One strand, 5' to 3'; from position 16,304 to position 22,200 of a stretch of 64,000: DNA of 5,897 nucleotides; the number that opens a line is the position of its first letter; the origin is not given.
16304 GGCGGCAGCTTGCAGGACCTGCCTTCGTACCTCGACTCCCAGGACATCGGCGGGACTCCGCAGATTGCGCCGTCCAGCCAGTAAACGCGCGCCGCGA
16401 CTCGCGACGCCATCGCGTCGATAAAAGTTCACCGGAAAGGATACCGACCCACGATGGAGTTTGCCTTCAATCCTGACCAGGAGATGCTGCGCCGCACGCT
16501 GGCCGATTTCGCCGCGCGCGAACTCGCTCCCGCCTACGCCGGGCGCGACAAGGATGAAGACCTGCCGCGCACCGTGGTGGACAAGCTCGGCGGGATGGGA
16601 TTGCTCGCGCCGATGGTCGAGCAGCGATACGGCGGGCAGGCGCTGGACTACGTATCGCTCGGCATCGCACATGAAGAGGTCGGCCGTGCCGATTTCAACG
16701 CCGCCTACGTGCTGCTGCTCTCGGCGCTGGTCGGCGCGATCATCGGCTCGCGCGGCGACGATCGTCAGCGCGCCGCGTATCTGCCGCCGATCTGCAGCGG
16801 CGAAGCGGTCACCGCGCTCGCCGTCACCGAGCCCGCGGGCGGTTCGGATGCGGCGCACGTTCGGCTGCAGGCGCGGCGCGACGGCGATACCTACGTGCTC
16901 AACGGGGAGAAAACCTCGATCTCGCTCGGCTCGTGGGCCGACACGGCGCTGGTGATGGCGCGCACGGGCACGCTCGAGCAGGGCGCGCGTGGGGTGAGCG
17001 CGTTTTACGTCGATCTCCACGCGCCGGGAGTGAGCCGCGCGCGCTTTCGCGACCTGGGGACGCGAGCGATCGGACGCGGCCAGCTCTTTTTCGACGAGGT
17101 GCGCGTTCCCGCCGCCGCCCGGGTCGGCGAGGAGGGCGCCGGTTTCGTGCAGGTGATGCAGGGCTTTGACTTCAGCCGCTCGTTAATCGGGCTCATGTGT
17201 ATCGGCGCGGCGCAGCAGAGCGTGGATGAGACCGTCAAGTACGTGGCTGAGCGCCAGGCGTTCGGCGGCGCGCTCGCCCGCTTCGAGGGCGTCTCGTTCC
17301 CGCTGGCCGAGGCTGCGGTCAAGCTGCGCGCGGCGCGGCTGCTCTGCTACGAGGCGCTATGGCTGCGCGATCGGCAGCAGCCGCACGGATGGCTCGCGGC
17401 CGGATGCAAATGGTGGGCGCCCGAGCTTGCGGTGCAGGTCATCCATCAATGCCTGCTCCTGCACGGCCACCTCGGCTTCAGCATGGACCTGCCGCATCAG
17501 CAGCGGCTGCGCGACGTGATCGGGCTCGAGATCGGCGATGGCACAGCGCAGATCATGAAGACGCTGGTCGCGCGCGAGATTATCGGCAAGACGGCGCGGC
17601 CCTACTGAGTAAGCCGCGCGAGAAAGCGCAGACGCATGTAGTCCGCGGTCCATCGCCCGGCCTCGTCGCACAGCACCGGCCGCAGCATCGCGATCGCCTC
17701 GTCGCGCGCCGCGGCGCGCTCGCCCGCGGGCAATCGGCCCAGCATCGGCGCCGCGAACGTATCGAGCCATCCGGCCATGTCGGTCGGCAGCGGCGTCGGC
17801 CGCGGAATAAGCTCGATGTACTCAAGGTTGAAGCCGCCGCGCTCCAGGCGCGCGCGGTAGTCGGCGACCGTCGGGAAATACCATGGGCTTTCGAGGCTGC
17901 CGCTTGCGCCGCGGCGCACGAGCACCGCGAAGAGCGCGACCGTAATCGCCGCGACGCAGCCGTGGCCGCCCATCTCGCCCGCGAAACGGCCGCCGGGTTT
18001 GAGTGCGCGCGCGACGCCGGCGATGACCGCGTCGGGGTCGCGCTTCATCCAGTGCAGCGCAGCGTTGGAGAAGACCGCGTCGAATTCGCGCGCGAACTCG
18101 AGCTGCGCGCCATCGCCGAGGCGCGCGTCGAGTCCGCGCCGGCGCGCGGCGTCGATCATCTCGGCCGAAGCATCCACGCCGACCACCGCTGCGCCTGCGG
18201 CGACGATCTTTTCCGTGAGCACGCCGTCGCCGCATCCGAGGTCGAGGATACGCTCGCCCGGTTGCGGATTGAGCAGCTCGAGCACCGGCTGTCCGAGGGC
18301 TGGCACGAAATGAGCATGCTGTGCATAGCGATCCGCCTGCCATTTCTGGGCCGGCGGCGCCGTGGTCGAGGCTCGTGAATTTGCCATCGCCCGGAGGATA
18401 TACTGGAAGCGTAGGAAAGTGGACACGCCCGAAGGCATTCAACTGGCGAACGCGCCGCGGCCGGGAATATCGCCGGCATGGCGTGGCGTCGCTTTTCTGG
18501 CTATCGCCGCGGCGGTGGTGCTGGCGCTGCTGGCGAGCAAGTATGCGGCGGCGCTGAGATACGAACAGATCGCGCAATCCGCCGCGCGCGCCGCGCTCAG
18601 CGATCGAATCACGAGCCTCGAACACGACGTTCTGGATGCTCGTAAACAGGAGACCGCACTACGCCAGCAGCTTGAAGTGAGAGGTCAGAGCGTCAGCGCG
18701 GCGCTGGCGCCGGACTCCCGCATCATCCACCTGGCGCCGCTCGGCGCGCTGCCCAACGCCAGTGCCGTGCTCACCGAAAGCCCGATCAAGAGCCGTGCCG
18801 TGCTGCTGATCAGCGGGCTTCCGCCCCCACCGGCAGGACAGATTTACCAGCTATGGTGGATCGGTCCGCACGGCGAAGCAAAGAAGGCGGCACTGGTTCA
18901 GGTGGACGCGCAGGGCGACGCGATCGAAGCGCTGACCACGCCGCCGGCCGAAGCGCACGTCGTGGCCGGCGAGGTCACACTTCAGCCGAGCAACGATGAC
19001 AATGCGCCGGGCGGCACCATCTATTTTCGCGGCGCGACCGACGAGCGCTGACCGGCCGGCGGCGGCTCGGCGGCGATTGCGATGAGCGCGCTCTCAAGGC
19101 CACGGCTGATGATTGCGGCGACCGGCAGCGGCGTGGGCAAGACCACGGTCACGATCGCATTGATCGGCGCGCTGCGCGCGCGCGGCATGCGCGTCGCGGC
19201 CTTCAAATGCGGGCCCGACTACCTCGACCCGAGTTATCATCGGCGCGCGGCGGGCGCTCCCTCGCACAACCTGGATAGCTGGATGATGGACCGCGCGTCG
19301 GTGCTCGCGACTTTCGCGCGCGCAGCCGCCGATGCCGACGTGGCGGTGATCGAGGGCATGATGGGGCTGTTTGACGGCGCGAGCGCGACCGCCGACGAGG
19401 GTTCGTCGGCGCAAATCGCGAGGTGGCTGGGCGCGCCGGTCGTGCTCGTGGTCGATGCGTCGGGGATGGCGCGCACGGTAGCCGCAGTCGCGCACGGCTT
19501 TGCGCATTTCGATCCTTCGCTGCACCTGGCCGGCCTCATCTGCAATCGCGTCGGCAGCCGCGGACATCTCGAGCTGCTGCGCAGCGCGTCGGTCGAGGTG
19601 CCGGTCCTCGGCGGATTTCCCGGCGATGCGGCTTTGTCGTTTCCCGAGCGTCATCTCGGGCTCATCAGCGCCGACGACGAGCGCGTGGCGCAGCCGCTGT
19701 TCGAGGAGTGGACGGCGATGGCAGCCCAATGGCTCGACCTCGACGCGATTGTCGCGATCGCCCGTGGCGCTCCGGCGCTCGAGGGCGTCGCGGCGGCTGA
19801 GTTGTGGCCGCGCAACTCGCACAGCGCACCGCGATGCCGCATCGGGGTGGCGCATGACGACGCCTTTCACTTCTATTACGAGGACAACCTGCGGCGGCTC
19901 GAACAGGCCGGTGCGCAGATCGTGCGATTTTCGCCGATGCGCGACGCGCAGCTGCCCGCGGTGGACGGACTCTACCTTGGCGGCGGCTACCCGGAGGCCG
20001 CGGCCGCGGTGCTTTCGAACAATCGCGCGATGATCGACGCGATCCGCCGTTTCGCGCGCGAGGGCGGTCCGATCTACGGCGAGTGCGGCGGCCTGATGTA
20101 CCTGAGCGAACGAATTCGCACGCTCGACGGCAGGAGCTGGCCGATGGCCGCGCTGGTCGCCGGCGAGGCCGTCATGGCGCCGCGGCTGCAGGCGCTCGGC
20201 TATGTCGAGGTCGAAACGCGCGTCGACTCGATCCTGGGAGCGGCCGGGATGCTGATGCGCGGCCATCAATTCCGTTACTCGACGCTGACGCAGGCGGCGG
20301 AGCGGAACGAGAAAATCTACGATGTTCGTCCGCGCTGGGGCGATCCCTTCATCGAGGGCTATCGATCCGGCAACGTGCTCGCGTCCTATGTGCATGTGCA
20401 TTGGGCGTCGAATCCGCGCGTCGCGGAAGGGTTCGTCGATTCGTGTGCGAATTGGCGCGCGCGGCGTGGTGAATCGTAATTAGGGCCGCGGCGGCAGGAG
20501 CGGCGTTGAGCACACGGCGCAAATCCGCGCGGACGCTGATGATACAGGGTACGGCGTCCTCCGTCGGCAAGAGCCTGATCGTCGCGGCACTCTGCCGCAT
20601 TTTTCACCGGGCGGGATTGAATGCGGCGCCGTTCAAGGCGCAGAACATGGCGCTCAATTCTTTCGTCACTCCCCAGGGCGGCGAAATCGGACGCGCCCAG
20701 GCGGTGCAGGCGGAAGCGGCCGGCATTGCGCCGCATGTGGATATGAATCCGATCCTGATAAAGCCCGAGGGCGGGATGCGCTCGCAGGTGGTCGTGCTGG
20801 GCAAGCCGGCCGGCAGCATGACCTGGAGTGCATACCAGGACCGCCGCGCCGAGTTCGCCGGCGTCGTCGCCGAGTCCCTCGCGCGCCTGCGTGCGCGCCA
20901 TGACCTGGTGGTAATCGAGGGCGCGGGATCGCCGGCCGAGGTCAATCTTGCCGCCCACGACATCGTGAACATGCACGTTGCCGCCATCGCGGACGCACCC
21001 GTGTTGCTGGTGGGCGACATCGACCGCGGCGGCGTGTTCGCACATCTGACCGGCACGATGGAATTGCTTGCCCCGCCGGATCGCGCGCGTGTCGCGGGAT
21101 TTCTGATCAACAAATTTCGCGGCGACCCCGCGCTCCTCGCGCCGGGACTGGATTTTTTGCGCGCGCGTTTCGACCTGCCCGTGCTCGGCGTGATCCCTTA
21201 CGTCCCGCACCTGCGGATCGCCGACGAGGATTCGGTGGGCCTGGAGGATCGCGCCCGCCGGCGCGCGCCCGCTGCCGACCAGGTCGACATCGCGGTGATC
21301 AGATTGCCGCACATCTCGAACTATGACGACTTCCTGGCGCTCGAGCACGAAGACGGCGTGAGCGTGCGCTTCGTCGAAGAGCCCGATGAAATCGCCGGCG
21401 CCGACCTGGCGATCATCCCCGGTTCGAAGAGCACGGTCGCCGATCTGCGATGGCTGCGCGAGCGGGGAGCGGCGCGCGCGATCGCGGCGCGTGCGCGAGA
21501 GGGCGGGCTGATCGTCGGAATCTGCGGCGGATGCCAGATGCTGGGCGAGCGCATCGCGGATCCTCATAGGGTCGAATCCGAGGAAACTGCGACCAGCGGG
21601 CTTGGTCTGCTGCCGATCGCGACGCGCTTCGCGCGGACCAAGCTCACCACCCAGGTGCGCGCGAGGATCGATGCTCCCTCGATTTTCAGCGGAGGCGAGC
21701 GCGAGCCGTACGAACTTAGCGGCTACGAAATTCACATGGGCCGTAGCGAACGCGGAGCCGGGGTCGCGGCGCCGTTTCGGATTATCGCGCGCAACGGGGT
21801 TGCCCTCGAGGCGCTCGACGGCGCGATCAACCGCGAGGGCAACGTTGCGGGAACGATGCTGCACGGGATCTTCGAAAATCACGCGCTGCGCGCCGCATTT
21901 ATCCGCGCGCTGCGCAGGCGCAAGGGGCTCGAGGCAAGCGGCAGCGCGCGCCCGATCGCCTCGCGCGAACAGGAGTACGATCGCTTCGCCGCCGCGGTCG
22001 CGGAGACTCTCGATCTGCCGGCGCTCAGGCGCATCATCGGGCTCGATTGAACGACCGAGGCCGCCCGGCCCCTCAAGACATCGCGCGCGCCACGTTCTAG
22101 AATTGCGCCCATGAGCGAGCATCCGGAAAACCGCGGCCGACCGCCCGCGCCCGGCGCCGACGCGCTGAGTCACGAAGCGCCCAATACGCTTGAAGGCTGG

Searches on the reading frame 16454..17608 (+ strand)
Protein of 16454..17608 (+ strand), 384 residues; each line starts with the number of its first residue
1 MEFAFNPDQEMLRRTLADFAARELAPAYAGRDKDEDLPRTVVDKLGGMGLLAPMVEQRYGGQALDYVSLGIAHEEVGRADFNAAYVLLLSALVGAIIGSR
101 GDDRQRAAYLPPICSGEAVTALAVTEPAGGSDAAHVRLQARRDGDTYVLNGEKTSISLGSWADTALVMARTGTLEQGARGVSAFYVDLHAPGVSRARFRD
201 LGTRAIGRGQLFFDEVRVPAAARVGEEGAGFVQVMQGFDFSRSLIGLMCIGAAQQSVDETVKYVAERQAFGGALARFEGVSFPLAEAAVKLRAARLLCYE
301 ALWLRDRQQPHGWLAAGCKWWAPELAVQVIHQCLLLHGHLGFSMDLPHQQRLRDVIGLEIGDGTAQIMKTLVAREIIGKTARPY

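Call 29: search_protein_families(library=pfam, proteins=[window:16454-17608:+], max_evalue=0.001)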
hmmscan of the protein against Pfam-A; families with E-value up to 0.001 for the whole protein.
window:16454-17608:+ (384 aa): 4 families
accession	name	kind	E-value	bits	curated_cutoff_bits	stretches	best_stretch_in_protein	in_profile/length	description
PF00441.29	Acyl-CoA_dh_1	-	5.4e-39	134.2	22.4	1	228-376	1-149/150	Acyl-CoA dehydrogenase, C-terminal domain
PF02771.21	Acyl-CoA_dh_N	-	5.9e-26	91.5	22.9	1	7-117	2-113/113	Acyl-CoA dehydrogenase, N-terminal domain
PF02770.24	Acyl-CoA_dh_M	-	6.1e-22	78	33.3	1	121-216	1-97/97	Acyl-CoA dehydrogenase, middle domain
PF08028.16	Acyl-CoA_dh_2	-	4.2e-12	47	22.7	1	245-355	3-123/134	Acyl-CoA dehydrogenase, C-terminal domain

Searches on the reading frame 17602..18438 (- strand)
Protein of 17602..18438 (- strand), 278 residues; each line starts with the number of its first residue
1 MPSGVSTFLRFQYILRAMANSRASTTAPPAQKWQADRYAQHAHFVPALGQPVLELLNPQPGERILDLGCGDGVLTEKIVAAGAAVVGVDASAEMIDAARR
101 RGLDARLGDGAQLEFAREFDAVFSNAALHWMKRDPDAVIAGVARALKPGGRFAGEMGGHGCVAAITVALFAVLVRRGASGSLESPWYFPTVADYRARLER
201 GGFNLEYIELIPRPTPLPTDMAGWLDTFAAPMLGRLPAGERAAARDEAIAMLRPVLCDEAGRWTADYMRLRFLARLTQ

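Call 29: search_protein_families(library=pfam, proteins=[window:17602-18438:-], max_evalue=0.001)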
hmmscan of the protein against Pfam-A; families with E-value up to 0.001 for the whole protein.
window:17602-18438:- (278 aa): 12 families
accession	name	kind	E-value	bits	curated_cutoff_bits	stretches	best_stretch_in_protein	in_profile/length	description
PF08241.18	Methyltransf_11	-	2e-20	73.7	21.2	1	65-153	1-94/95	Methyltransferase domain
PF13649.12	Methyltransf_25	-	5.5e-20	72.3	27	1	64-150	1-97/97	Methyltransferase domain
PF08242.18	Methyltransf_12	-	1.5e-17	64.6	30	1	65-152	1-98/98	Methyltransferase domain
PF13489.12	Methyltransf_23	-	3.4e-14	53.3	27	1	47-154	8-116/164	Methyltransferase domain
PF13847.12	Methyltransf_31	-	5e-14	52.6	27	1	60-153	3-108/145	Methyltransferase domain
PF07021.18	MetW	-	5e-06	26.7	21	1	59-142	12-98/193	Methionine biosynthesis protein MetW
PF02353.26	CMAS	-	5.2e-06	26.4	27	1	52-152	54-162/273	Mycolic acid cyclopropane synthetase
PF05175.20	MTS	-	2e-05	24.7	23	1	53-151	24-135/170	Methyltransferase small domain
PF08003.17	Methyltransf_9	-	5.9e-05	22.6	23.8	1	52-203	107-260/315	Protein of unknown function (DUF1698)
PF01135.25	PCMT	-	7.4e-05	23.1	20.3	1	51-101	64-117/210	Protein-L-isoaspartate(D-aspartate) O-methyltransferase (PCMT)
PF05724.17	TPMT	-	0.00052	20.2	26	1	31-98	8-75/218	Thiopurine S-methyltransferase (TPMT)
PF01209.24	Ubie_methyltran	-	0.00096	19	20.1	0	53-152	40-149/233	ubiE/COQ5 methyltransferase family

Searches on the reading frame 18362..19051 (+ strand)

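Call 29: search_protein_families(library=pfam, proteins=[window:18362-19051:+], max_evalue=0.001)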
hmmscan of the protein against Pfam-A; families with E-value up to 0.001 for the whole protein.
window:18362-19051:+ (229 aa): 1 family
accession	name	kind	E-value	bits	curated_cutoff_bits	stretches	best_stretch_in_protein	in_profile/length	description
PF10099.14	RskA_C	-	1.7e-10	41.7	29.4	1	46-219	2-134/135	Anti-sigma-K factor rskA, C-terminal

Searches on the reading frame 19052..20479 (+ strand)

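Call 29: search_protein_families(library=pfam, proteins=[window:19052-20479:+], max_evalue=0.001)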
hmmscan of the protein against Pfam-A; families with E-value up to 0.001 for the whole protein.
window:19052-20479:+ (475 aa): 4 families
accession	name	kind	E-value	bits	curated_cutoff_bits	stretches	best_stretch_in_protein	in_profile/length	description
PF07685.20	GATase_3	-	8.2e-36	123.9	27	1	263-454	1-194/196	CobB/CobQ-like glutamine amidotransferase domain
PF01656.29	CbiA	-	9.8e-19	68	25.4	1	19-200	1-121/125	CobQ/CobB/MinD/ParA nucleotide binding domain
PF13500.12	AAA_26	-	3.4e-15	56.9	27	1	18-196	2-195/198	AAA domain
PF01174.25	SNO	-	0.00018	21.9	27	1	296-356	26-86/188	SNO glutamine amidotransferase family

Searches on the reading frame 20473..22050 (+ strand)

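Call 29: search_protein_families(library=pfam, proteins=[window:20473-22050:+], max_evalue=0.001)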
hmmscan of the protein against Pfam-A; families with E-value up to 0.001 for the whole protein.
window:20473-22050:+ (525 aa): 3 families
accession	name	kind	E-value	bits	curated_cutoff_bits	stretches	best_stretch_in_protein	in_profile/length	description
PF07685.20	GATase_3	-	9.2e-56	189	27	1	272-471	1-195/196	CobB/CobQ-like glutamine amidotransferase domain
PF01656.29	CbiA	-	3.1e-20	72.8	25.4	1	22-251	1-119/125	CobQ/CobB/MinD/ParA nucleotide binding domain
PF13500.12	AAA_26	-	2.5e-18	67.1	27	1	20-247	1-194/198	AAA domain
